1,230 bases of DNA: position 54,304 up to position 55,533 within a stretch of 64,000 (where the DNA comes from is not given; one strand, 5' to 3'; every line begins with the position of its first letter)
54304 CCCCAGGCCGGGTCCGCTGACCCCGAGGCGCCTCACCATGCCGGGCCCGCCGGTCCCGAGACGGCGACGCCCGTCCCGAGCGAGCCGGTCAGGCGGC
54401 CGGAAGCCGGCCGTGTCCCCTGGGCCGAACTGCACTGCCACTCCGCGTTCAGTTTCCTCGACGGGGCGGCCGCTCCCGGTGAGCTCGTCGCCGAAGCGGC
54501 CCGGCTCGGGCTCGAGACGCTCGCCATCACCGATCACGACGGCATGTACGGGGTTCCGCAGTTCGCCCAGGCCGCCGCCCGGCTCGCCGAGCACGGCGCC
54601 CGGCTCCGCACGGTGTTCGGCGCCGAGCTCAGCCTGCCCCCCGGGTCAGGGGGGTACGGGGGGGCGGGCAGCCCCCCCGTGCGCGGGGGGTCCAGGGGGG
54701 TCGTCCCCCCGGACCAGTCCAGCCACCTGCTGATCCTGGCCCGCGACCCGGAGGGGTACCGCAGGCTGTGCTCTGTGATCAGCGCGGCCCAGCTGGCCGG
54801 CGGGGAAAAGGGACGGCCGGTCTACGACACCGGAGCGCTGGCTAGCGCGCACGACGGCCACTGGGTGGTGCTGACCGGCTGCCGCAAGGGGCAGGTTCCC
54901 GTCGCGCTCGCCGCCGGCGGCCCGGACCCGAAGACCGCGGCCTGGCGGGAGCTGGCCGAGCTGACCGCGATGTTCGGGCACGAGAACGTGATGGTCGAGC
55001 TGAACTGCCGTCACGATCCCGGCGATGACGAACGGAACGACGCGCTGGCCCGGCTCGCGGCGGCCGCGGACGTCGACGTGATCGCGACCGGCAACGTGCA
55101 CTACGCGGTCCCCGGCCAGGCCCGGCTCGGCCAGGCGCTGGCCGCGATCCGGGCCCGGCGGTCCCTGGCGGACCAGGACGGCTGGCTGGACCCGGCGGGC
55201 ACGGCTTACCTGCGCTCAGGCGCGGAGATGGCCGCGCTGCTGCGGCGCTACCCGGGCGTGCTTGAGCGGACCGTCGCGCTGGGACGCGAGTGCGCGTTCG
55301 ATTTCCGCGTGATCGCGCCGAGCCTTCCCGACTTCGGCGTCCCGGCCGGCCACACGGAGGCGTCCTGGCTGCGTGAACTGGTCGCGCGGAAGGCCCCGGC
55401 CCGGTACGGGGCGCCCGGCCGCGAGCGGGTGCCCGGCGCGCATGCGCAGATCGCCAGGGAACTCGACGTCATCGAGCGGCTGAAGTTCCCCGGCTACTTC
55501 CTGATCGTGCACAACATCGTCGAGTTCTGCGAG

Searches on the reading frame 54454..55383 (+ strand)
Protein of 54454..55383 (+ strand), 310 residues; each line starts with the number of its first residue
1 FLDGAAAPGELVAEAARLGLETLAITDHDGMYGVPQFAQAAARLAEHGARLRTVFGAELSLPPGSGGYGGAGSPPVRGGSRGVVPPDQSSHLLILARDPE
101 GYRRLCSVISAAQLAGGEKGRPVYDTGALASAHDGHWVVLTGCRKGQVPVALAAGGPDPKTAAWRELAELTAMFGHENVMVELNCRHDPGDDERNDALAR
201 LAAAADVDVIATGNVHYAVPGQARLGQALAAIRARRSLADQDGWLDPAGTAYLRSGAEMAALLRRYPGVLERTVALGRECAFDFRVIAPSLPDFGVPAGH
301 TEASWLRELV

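Call 20: find_homologous_proteins(query=window:54454-55383:+, max_evalue=1e-20)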
Query window:54454-55383:+ (310 aa): 1459 proteins with E <= 1e-20 among 8000 candidates; the best 120 are listed.
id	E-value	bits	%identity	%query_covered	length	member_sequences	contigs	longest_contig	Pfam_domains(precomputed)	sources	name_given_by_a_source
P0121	8.4e-165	566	82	100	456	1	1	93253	PF02811.27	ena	-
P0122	5.9e-154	530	82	100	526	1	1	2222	PF02811.27,PF07733.19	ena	-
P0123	1.0e-152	526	82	100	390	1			PF02811.27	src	-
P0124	1.7e-151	522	83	100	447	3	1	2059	PF02811.27,PF07733.19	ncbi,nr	ncbi:MAG TPA: PHP domain-containing protein, partial [Streptosporangiaceae bacterium]|nr:PHP domain-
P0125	2.4e-142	492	77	100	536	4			PF02811.27,PF07733.19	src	-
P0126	5.0e-142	491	79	100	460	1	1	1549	PF02811.27,PF07733.19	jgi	-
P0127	1.6e-140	486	77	100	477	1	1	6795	PF02811.27,PF07733.19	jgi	-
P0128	4.4e-140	485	78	100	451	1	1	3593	PF02811.27,PF07733.19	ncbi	ncbi:MAG: PHP domain-containing protein, partial [Streptosporangiaceae bacterium]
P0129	6.7e-139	481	77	100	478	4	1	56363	PF02811.27,PF07733.19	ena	-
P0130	2.2e-138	479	76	100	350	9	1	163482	PF02811.27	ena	-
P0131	3.5e-137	475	76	100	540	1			PF02811.27,PF07733.19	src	-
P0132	3.6e-137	475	77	100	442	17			PF02811.27,PF07733.19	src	-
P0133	2.3e-136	472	76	100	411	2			PF02811.27,PF07733.19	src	-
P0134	6.0e-136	471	77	100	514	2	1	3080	PF02811.27,PF07733.19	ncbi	ncbi:MAG: PHP domain-containing protein, partial [Streptosporangiaceae bacterium]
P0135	6.7e-129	448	77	92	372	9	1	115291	PF02811.27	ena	-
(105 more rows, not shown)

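Call 37: find_encoding_contigs(protein=P0121, flank=10000, max_places=1)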
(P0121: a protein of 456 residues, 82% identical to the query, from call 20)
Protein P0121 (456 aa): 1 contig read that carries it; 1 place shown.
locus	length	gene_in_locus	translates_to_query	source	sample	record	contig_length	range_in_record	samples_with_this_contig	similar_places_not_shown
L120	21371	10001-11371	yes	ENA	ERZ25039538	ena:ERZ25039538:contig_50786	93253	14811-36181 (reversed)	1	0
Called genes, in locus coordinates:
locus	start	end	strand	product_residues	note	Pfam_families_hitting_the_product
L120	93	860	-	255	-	PF00702:Hydrolase, PF13419:HAD_2, PF13242:Hydrolase_like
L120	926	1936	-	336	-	PF01636:APH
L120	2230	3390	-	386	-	PF07690:MFS_1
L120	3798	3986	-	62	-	-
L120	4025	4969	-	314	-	PF04107:GCS2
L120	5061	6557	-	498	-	PF17297:PEPCK_N, PF00821:PEPCK_GTP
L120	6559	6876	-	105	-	PF17297:PEPCK_N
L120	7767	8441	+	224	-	PF27531:MT3502_N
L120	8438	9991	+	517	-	-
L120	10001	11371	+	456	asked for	PF02811:PHP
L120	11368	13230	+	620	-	PF07733:DNA_pol3_alpha, PF17657:DNA_pol3_finger, PF14579:HHH_6, PF01336:tRNA_anti-codon (weak)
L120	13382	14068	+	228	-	-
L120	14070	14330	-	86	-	-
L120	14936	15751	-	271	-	PF00535:Glycos_transf_2, PF13641:Glyco_tranf_2_3, PF13632:Glyco_trans_2_3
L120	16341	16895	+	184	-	-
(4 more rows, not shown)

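Call 38: find_encoding_contigs(protein=P0124, flank=3000, max_places=1)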
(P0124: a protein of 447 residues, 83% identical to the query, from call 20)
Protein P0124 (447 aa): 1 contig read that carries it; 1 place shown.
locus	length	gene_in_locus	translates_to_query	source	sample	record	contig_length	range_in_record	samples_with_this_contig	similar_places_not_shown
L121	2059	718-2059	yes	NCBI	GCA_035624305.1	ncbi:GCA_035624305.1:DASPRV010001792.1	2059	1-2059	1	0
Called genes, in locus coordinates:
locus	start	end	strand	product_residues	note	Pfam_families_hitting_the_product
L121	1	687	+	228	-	?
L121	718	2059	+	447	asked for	PF02811:PHP, PF07733:DNA_pol3_alpha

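Call 57: search_solved_structures(query=window:54454-55383:+, max_evalue=0.00001, show_alignments=1)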
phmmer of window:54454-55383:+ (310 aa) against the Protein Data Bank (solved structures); distinct sequences matched with E-value up to 0.00001: 11.
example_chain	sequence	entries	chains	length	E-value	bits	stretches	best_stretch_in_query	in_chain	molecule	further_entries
5lew_A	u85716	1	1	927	2.7e-23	86.1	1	2-308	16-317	DNA polymerase III subunit alpha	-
7pu7_A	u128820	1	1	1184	4.3e-23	85.4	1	2-308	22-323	DNA polymerase III subunit alpha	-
3e0d_A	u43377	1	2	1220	1.1e-17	67.5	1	23-309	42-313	DNA polymerase III subunit alpha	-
2hpi_A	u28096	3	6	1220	3.1e-17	66.1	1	22-309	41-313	DNA polymerase III alpha subunit | DNA polymerase III subunit alpha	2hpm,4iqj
4jom_A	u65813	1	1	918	1.9e-15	60.2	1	2-296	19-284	DNA polymerase III subunit alpha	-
2hnh_A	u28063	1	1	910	4.4e-13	52.5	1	2-296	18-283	DNA polymerase III alpha subunit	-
2hqa_A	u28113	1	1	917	4.5e-13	52.5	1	2-296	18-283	DNA polymerase III alpha subunit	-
5m1s_A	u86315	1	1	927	4.6e-13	52.4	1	2-296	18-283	DNA polymerase III subunit alpha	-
4gx8_A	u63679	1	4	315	6.1e-13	52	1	2-280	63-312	DNA polymerase III subunit epsilon,DNA polymerase III subunit alpha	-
4gx9_A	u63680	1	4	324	6.6e-13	51.9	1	2-280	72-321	DNA polymerase III subunit epsilon,DNA polymerase III subunit alpha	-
5fku_A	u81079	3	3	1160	8.7e-13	51.5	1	2-296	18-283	DNA POLYMERASE III SUBUNIT ALPHA | DNA POLYMERASE III ALPHA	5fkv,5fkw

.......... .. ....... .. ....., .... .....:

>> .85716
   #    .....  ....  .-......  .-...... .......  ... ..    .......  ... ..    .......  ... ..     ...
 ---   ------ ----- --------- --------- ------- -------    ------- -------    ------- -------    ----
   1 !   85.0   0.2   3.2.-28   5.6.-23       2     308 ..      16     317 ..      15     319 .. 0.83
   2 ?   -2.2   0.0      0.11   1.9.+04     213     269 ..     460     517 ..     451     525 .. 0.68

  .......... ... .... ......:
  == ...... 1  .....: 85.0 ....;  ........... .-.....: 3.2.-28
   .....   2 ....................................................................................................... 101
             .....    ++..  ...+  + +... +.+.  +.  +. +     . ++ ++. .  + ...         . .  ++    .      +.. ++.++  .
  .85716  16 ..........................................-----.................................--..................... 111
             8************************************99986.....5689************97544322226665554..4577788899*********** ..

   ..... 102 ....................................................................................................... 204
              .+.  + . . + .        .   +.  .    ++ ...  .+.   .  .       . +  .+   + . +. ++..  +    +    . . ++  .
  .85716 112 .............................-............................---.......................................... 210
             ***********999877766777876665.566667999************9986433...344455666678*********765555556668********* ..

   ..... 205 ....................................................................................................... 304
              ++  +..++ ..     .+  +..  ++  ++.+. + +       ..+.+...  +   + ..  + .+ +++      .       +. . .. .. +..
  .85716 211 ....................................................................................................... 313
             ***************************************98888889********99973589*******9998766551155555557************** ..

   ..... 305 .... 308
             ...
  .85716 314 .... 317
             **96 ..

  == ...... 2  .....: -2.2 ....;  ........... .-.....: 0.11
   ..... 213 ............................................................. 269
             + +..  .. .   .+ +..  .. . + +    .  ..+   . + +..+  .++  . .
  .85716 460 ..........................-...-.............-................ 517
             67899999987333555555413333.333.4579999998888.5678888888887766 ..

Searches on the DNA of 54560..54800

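Call 81: search_rna_families(source=window, start=54560, end=54800, threshold=evalue, max_evalue=1)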
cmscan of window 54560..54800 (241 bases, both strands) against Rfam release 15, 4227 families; matches with E-value up to 1: 2.
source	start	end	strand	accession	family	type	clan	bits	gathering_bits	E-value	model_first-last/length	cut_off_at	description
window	54665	54712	-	RF01068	Guanidine-II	Cis-reg; riboswitch;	-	17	32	0.22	1-48/48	no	Guanidine-II riboswitch aptamer (mini-ykkC)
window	54638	54652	+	RF03050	RAGATH-25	Gene; sRNA;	-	13.1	49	0.9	35-49/50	no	RAGATH-25 RNA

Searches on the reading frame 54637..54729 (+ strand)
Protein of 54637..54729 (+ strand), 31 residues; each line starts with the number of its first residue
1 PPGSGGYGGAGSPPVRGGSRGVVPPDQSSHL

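Call 70: search_protein_representatives(protein=window:54637-54729:+)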
Query: 31 residues. Proteins with E-value up to 0.001 (for the whole library): 1; up to 1e-10: 0; up to 1e-30: 0. The best 1 are listed.
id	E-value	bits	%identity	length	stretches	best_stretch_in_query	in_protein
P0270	3.2e-04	36.2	86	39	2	3-25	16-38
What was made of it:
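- Tried and rejected: The exhaustive HMMER search with the 31-aa peptide gave 1 hit (call 70).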
